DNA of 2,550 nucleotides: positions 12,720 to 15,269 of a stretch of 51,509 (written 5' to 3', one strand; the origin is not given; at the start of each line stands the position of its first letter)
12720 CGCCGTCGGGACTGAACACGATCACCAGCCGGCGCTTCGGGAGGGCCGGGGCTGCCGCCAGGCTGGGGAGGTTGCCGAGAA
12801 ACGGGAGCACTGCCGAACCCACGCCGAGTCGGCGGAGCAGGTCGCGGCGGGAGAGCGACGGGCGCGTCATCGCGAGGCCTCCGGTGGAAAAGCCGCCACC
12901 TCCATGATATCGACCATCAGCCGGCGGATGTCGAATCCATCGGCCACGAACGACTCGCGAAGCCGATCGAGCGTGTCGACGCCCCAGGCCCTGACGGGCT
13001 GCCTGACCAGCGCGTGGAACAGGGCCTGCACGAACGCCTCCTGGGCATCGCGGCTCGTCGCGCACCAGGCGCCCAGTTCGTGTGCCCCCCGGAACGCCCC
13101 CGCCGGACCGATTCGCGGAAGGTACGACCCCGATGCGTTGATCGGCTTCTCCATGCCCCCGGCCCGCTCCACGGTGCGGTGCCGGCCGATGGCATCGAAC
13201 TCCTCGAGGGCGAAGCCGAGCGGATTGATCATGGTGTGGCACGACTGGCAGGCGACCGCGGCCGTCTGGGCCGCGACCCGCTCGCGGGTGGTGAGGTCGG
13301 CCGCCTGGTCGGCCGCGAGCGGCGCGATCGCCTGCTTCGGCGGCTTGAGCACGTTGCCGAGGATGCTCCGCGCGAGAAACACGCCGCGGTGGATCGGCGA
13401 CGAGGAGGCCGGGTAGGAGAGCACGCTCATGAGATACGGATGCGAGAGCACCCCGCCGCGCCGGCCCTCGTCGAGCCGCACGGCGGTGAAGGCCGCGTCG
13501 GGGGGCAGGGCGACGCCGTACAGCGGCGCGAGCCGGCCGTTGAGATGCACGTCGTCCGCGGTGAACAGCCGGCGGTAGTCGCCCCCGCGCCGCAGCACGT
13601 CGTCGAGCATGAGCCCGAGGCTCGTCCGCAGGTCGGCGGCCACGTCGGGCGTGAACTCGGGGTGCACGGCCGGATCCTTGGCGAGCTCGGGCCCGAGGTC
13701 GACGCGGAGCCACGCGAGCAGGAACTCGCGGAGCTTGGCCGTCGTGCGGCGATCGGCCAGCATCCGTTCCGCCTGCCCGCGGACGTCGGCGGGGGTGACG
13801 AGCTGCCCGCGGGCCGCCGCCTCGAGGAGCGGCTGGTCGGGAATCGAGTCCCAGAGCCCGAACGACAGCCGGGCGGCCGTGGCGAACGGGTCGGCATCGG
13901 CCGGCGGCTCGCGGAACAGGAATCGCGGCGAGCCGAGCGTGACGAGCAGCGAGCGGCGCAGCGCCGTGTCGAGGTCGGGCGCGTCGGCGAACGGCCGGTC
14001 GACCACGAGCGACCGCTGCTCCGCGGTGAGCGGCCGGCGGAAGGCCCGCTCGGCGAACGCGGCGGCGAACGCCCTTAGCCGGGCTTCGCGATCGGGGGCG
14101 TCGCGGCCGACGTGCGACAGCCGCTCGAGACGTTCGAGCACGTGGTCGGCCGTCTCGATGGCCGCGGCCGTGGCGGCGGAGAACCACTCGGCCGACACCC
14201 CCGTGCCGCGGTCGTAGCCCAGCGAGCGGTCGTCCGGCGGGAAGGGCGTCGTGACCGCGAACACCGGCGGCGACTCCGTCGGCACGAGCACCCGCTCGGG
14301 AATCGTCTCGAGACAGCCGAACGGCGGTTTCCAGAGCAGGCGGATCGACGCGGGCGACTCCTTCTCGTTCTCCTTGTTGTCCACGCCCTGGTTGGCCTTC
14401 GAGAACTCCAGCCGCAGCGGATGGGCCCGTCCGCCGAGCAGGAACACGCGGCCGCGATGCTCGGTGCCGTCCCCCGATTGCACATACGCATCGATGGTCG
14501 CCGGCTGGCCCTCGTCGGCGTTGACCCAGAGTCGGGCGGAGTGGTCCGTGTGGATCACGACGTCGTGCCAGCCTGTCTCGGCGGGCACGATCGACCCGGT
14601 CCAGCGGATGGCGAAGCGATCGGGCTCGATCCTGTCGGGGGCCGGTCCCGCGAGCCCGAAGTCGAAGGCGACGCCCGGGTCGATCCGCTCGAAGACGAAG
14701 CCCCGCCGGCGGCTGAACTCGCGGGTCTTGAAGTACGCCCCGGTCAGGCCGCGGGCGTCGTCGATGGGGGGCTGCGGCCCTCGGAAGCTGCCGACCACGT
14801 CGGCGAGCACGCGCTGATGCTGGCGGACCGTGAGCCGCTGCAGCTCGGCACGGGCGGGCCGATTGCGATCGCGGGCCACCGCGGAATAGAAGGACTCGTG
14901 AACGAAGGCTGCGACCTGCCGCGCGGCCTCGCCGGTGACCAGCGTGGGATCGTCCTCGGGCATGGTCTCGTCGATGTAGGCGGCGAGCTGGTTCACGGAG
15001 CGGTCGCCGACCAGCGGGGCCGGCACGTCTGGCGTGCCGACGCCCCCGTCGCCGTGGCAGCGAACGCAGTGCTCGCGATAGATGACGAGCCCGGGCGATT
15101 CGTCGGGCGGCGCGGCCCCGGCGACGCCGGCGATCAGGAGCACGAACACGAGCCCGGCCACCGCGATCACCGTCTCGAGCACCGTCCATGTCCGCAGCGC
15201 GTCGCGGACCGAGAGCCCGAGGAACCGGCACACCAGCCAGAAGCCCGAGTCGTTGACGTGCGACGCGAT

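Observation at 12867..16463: GntP permease reads through, with no stop codon, into a cytochrome-c / PA14 / DUF1592-family periplasmic protein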

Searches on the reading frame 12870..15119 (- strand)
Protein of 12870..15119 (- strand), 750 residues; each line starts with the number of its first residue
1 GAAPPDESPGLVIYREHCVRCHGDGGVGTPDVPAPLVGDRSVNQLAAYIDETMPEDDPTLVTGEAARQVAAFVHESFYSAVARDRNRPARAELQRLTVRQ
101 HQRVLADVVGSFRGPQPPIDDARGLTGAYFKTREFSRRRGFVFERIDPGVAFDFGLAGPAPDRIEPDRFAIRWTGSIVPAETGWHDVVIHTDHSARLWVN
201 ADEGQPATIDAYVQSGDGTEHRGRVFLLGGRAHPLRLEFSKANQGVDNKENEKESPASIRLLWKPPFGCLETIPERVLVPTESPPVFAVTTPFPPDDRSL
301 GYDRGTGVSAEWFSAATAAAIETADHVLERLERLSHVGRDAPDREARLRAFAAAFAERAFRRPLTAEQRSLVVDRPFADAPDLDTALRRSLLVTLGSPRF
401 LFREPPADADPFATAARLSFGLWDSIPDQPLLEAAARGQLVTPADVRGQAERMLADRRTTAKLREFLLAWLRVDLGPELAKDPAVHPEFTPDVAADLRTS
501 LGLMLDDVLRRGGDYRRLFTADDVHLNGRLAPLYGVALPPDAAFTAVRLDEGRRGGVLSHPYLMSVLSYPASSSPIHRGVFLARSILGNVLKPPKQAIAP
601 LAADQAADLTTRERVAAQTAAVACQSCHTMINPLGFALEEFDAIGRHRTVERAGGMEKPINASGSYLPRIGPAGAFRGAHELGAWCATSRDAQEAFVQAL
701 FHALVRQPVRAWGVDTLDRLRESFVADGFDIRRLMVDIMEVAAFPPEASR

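Call 22: search_solved_structures(query=window:12870-15119:-, max_evalue=0.01)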
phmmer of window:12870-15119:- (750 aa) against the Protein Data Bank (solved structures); distinct sequences matched with E-value up to 0.01: 3.
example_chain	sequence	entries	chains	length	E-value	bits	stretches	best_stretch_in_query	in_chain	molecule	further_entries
6qe7_A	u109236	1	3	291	4.7e-22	81.7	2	123-284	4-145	Anti-sigma-I factor RsgI3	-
6qdi_A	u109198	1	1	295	2.9e-13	52.6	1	124-259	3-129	PA14 domain-containing protein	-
8q1v_A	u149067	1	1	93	0.0012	20.8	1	8-78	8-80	Putative lipoprotein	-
